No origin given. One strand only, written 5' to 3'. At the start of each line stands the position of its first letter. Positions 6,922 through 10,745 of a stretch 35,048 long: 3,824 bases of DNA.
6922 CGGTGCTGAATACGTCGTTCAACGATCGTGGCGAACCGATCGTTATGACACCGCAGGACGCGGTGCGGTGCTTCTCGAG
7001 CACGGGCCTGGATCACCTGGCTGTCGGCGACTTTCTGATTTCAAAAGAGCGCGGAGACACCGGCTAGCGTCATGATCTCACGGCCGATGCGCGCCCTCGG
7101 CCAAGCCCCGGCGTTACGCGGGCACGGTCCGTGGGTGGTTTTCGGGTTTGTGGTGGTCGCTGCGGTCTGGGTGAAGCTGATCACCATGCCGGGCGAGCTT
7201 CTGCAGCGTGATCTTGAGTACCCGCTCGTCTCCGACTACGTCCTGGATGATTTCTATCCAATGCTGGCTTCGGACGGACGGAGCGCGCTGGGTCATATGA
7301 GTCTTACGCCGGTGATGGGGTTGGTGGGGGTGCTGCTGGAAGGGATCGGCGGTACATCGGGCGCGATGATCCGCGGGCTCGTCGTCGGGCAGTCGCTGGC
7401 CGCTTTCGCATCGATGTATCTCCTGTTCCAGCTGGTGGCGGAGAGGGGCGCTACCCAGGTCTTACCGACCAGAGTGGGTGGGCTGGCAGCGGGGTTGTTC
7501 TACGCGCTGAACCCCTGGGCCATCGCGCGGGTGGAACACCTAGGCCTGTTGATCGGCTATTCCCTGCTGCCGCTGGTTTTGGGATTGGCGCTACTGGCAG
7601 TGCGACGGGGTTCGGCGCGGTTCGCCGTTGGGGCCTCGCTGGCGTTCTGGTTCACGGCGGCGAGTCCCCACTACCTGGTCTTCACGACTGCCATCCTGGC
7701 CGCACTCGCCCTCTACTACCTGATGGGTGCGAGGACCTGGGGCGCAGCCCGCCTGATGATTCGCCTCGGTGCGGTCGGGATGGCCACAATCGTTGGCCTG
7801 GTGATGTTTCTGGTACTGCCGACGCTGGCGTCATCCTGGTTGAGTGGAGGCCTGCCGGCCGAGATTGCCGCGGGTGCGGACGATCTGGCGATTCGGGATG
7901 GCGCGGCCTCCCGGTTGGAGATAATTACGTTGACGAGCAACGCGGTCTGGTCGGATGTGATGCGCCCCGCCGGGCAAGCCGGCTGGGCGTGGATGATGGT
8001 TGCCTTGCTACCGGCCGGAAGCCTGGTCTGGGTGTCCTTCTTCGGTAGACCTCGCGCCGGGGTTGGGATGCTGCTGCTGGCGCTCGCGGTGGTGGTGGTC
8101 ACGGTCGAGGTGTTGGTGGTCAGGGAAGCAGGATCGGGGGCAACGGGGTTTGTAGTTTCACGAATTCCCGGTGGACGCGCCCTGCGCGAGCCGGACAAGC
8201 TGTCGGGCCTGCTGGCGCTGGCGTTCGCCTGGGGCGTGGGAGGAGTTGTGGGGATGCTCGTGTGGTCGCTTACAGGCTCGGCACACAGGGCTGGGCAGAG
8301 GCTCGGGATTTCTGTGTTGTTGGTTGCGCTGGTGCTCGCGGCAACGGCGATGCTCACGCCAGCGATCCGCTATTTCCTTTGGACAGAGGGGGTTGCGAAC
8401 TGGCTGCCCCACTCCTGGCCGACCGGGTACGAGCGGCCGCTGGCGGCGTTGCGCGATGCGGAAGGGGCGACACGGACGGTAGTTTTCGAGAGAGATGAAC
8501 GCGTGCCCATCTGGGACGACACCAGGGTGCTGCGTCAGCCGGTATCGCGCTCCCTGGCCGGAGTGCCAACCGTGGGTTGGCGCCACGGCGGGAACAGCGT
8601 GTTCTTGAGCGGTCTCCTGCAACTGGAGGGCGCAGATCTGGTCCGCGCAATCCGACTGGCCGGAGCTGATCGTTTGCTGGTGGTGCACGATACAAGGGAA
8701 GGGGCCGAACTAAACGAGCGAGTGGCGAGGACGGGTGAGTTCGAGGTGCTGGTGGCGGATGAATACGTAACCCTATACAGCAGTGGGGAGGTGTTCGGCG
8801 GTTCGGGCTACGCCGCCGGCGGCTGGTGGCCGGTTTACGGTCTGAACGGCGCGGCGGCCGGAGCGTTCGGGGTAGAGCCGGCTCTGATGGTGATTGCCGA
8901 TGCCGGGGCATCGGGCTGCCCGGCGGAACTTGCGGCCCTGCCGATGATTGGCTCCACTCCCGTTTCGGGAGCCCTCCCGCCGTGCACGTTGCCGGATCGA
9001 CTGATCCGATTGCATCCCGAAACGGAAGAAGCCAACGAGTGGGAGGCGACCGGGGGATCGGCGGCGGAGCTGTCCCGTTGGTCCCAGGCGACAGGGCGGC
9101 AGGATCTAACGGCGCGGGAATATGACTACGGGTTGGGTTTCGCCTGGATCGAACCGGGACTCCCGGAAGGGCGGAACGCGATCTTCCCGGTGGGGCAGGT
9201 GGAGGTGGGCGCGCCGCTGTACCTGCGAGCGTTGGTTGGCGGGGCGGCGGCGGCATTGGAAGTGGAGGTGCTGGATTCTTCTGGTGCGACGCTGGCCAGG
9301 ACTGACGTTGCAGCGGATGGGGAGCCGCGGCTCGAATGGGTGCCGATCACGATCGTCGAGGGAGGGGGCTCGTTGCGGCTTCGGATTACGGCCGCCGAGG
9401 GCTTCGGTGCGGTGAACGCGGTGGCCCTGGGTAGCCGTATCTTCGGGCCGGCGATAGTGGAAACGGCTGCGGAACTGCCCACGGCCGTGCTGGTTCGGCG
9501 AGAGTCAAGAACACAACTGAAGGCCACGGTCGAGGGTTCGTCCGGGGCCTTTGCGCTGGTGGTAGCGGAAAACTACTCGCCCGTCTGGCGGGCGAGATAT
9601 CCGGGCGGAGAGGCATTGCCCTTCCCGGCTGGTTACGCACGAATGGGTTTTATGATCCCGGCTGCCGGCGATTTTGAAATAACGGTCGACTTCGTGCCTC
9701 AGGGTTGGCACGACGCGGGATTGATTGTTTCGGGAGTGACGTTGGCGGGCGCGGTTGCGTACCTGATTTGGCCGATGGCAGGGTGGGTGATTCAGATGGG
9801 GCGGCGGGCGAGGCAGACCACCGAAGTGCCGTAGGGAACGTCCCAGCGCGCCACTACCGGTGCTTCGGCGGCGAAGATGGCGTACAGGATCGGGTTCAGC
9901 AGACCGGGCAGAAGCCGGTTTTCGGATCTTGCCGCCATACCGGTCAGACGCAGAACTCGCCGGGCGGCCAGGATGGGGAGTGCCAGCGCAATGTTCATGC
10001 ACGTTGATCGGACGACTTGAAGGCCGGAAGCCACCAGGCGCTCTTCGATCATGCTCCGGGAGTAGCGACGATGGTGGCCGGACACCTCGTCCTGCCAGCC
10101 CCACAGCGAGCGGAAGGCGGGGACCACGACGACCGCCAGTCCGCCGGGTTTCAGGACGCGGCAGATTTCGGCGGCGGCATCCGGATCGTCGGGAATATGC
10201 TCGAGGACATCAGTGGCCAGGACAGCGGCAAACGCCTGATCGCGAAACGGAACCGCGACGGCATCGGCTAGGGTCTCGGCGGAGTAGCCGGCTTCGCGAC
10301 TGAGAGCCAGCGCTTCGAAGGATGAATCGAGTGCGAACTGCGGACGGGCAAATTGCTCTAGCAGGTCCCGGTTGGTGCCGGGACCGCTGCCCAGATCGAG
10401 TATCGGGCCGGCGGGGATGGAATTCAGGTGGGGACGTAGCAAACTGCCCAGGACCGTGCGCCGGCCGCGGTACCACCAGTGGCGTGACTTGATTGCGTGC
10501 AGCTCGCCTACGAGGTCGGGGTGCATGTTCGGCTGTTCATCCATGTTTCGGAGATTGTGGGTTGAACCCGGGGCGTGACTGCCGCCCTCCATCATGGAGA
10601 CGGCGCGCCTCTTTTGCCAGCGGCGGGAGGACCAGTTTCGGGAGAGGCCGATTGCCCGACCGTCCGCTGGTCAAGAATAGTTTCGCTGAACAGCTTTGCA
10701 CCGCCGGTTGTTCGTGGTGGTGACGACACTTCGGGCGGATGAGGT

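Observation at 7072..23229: Four paralogous giant GT-C (AftD/DUF3367-like) glycosyltransferases within 16 kb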

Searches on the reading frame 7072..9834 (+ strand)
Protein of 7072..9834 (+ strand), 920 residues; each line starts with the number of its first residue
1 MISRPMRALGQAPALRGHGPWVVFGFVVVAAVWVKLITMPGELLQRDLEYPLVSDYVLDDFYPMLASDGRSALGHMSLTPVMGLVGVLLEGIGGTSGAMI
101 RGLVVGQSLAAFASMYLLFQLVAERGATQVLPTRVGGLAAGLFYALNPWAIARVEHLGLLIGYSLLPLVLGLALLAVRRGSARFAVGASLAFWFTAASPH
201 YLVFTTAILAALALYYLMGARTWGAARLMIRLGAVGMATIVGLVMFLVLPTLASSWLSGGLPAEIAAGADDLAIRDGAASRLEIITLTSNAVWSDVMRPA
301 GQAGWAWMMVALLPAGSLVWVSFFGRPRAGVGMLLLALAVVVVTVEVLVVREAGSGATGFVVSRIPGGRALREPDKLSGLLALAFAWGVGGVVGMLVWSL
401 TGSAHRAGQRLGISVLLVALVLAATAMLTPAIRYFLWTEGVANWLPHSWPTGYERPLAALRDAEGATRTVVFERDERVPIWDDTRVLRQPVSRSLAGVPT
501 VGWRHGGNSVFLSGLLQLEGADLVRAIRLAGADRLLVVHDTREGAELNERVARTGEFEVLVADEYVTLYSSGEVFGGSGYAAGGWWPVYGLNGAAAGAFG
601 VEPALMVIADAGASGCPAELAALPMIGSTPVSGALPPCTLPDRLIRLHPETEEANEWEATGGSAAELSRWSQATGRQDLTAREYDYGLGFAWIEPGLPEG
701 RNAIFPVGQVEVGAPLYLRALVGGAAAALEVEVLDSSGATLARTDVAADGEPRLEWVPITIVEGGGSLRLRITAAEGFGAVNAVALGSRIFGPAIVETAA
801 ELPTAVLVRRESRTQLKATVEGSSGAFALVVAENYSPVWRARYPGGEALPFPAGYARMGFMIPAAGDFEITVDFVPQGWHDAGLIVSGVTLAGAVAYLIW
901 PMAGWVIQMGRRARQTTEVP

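Call 3: search_protein_families(library=pfam, proteins=[window:7072-9834:+], max_evalue=0.01)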
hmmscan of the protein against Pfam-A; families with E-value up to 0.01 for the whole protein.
window:7072-9834:+ (920 aa): 0 families

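Call 4: search_protein_families(library=ncbifam, proteins=[window:7072-9834:+], max_evalue=0.01)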
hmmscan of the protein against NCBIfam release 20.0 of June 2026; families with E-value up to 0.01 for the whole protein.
window:7072-9834:+ (920 aa): 1 family
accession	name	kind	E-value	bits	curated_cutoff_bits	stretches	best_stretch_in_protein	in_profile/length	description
NF053599.1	transp_MmpA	equivalog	1.3e-06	27.3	210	1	119-495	76-422/543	MmpA family trehalose lipid delivery protein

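Call 9: search_solved_structures(query=window:7072-9834:+, max_evalue=1)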
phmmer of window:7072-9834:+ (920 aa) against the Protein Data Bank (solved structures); distinct sequences matched with E-value up to 1: 1.
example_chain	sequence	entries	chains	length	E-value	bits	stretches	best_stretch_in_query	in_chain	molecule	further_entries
8z81_C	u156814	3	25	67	0.84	10.7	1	227-274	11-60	Antenna complex, alpha/beta subunit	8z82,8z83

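Call 23: find_homologous_proteins(query=window:7072-9834:+, max_evalue=0.00001)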
Query window:7072-9834:+ (920 aa): 11 proteins with E <= 0.00001 among 8000 candidates.
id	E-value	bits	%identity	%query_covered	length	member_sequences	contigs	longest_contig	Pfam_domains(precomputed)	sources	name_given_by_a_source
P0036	0.0e+0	1995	100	100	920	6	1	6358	-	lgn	-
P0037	0.0e+0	1704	86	100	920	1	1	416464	-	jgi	jgi:hypothetical protein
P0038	0.0e+0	1314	68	100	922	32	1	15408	-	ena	-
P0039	0.0e+0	1267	65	100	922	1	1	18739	-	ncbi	-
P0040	0.0e+0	1249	65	100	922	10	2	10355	-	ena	-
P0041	0.0e+0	1248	64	100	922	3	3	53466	-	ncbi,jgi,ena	-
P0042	0.0e+0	1023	52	100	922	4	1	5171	-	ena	-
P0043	1.2e-278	945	53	98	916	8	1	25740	-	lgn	-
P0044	2.7e-104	368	34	88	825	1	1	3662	-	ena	-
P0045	3.4e-95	338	40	63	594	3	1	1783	-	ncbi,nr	ncbi:MAG: hypothetical protein FJ029_15535, partial [Actinobacteria bacterium]|nr:hypothetical prote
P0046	2.8e-29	120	26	58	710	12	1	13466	-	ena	-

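Call 47: search_solved_structures(query=A4, max_evalue=10, show_alignments=1)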
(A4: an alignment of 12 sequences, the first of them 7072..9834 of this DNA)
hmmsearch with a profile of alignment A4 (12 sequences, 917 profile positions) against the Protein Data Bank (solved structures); distinct sequences matched with E-value up to 10: 3.
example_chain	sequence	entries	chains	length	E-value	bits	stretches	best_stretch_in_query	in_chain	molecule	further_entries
7nir_F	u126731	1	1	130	0.089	14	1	761-829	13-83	Nanobody8191 core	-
3rjy_A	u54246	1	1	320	1.5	10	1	436-486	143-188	Endoglucanase FnCel5A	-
3nco_A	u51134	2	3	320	1.5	10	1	436-486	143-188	Endoglucanase FnCel5A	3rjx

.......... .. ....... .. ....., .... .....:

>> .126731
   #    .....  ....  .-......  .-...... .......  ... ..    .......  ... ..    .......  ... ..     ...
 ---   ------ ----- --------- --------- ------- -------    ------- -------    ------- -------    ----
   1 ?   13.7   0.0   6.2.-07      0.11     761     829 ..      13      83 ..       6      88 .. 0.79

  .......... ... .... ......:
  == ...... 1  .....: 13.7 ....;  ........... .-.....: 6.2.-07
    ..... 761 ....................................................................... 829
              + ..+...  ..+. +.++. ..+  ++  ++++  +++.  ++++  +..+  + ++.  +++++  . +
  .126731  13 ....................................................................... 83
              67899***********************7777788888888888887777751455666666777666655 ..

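Call 58: predict_structure(alignment_id=A5)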
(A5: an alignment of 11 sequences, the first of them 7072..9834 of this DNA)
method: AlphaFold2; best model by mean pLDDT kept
length: 920 residues; sequences in the alignment: 11
mean_pLDDT: 59.5   pTM: 0.57
mean pLDDT of the five models: 59.5, 56.9, 55.0, 54.5, 52.8
residues with pLDDT >= 90: 31; 70-90: 308; 50-70: 281; < 50: 300
segments of 3 or more residues with pLDDT < 50: 1-16, 44-82, 260-278, 354-357, 364-367, 442-451, 474-489, 499-511, 575-700, 764-766, 776-780, 788-804, 852-857, 912-920
pLDDT, mean of each block of 10 residues (from residue 1): 31 55 90 78 42 32 39 43 53 61 83 91 64 89 86 66 86 80 77 69 77 74 73 72 64 56 35 40 76 64 78 88 73 83 78 52 50 69 90 86 66 84 82 73 44 66 60 45 36 51 34 62 67 73 77 84 82 44 24 25 25 27 28 34 30 33 36 34 33 35 52 58 64 69 73 61 56 56 45 27 50 69 56 58 76 44 72 69 67 69 55 43
secondary structure, 60 per line:
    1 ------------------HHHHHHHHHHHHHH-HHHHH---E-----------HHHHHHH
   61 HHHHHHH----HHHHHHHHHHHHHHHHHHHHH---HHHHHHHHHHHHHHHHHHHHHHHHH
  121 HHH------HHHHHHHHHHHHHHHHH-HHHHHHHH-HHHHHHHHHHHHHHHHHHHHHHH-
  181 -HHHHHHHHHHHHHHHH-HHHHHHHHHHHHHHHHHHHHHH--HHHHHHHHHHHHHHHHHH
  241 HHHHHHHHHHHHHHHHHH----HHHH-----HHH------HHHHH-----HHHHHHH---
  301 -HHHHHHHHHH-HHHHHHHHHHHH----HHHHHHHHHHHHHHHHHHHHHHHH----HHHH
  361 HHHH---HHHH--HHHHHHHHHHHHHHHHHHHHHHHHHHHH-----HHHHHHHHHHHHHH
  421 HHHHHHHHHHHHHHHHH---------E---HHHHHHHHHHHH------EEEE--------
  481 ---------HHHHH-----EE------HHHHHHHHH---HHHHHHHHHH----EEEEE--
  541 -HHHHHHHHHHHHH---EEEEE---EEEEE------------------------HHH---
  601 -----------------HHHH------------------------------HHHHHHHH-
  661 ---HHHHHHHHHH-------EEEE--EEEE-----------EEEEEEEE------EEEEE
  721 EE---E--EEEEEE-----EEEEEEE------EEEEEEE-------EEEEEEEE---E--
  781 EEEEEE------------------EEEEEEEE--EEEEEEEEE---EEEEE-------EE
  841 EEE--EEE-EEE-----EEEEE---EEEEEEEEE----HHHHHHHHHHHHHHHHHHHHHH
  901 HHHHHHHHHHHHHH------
elements in order (helices of 4 or more, strands of 3 or more residues): H19-32 H34-38 H54-67 H72-92 H96-123 H130-146 H148-155 H157-179 H182-197 H199-220 H223-258 H263-266 H281-285 H291-297 H302-311 H313-324 H329-352 H357-364 H368-371 H374-401 H407-437 H451-462 E469-472 H490-494 H508-516 H520-529 E534-538 H542-554 E558-562 E566-570 H618-621 H652-659 H664-673 E681-684 E687-690 E702-709 E716-722 E729-734 E740-746 E753-759 E767-774 E781-786 E805-812 E815-823 E827-831 E839-843 E846-848 E850-852 E858-862 E866-874 H879-914

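Call 62: fold_search(model_id=the predicted structure, library=pdb)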
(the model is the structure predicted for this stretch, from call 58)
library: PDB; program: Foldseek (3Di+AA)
matches with E <= 10: 743; with E <= 0.001: 15
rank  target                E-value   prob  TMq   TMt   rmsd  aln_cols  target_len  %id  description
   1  6w98_A                9.7e-11  1.00  0.44  0.33  21.2      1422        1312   12  Single-Particle Cryo-EM Structure of Arabinofuranosyltransferase AftD from Mycobacteria (released 2020-05-13)
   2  6wby                  2.8e-09  1.00  0.44  0.34  19.4      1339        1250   11  Single-Particle Cryo-EM Structure of Arabinofuranosyltransferase AftD from Mycobacteria, Mutant R1389S Class 2 (released 2020-05-13)
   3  6wbx                  1.0e-07  1.00  0.44  0.34  20.5      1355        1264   12  Single-Particle Cryo-EM Structure of Arabinofuranosyltransferase AftD from Mycobacteria, Mutant R1389S Class 1 (released 2020-05-13)
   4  6ezn_F                1.8e-07  1.00  0.33  0.44  13.3       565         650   14  Cryo-EM structure of the yeast oligosaccharyltransferase (OST) complex (released 2018-01-17)
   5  7oci_F                1.8e-06  1.00  0.32  0.43  12.7       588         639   13  Cryo-EM structure of yeast Ost6p containing oligosaccharyltransferase complex (released 2022-02-16)
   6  8age_A                2.5e-06  1.00  0.31  0.42  12.7       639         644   10  Structure of yeast oligosaccharylransferase complex with acceptor peptide bound (released 2022-12-07)
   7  8agb_A                2.6e-06  1.00  0.31  0.42  12.7       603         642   12  Structure of yeast oligosaccharylransferase complex with lipid-linked oligosaccharide bound (released 2022-12-07)
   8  8b6l_I                3.4e-06  1.00  0.30  0.39  12.4       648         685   10  Subtomogram average of the human Sec61-TRAP-OSTA-translocon (released 2022-12-07)
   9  9n9j_I                1.2e-05  1.00  0.28  0.36  16.7       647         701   11  Structure of a GRP94 folding intermediate engaged with a CCDC134- and FKBP11-bound secretory translocon (released 2025-11-19)
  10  6c26_A                1.4e-05  1.00  0.31  0.42  14.3       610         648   13  The Cryo-EM structure of a eukaryotic oligosaccharyl transferase complex (released 2018-01-31)
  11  5ogl_A                1.9e-05  1.00  0.30  0.36  11.8       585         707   13  Structure of bacterial oligosaccharyltransferase PglB in complex with an acceptor peptide and an lipid-linked oligosac (released 2017-10-25)
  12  8agc_A                1.9e-05  1.00  0.31  0.39  12.7       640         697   11  Structure of yeast oligosaccharylransferase complex with lipid-linked oligosaccharide and non-acceptor peptide bound (released 2022-12-07)
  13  6s7o_A                5.6e-05  1.00  0.31  0.41  13.7       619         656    9  Cryo-EM structure of human oligosaccharyltransferase complex OST-A (released 2019-12-18)
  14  6gxc_A                5.6e-05  1.00  0.30  0.37  11.5       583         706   13  Bacterial oligosaccharyltransferase PglB in complex with an inhibitory peptide and a reactive lipid-linked oligosaccha (released 2018-11-14)
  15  6ftg_5                1.4e-04  1.00  0.26  0.35  17.1       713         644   13  Subtomogram average of OST-containing ribosome-translocon complexes from canine rough microsomal membranes (released 2018-03-21)
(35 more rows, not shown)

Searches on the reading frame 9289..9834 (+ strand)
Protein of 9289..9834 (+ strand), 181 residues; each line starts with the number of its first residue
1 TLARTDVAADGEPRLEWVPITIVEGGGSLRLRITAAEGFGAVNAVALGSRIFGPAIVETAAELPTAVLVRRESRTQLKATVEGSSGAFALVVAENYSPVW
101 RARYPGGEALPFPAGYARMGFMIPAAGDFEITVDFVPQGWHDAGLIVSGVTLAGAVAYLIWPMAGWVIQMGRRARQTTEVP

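Call 87: search_protein_families(library=pfam, proteins=[window:9289-9834:+], max_evalue=1)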
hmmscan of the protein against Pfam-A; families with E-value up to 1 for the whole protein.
window:9289-9834:+ (181 aa): 0 families

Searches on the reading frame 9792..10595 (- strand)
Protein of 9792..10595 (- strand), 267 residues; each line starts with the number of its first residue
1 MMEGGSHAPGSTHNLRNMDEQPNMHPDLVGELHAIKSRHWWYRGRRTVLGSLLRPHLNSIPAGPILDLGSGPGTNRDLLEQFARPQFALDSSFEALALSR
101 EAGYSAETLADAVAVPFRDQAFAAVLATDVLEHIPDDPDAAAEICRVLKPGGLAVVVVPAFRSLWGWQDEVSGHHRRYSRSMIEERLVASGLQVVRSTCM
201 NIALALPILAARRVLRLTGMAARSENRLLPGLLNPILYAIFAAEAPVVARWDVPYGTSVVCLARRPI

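Call 5: search_protein_families(library=pfam, proteins=[window:9792-10595:-], max_evalue=0.01)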
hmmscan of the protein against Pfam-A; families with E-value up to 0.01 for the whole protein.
window:9792-10595:- (267 aa): 6 families
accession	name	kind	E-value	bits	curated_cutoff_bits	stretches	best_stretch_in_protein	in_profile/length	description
PF08241.18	Methyltransf_11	-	1e-16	61.8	21.2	1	66-155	1-94/95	Methyltransferase domain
PF13489.12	Methyltransf_23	-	1.5e-14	54.5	27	1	61-196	22-163/164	Methyltransferase domain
PF13649.12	Methyltransf_25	-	5.5e-11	43.5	27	1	65-152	1-97/97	Methyltransferase domain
PF13847.12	Methyltransf_31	-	5e-06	26.7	27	1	64-157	6-110/145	Methyltransferase domain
PF08242.18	Methyltransf_12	-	3.2e-05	25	30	1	66-153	1-97/98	Methyltransferase domain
PF01209.24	Ubie_methyltran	-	0.0013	18.6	20.1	1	110-157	105-152/233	ubiE/COQ5 methyltransferase family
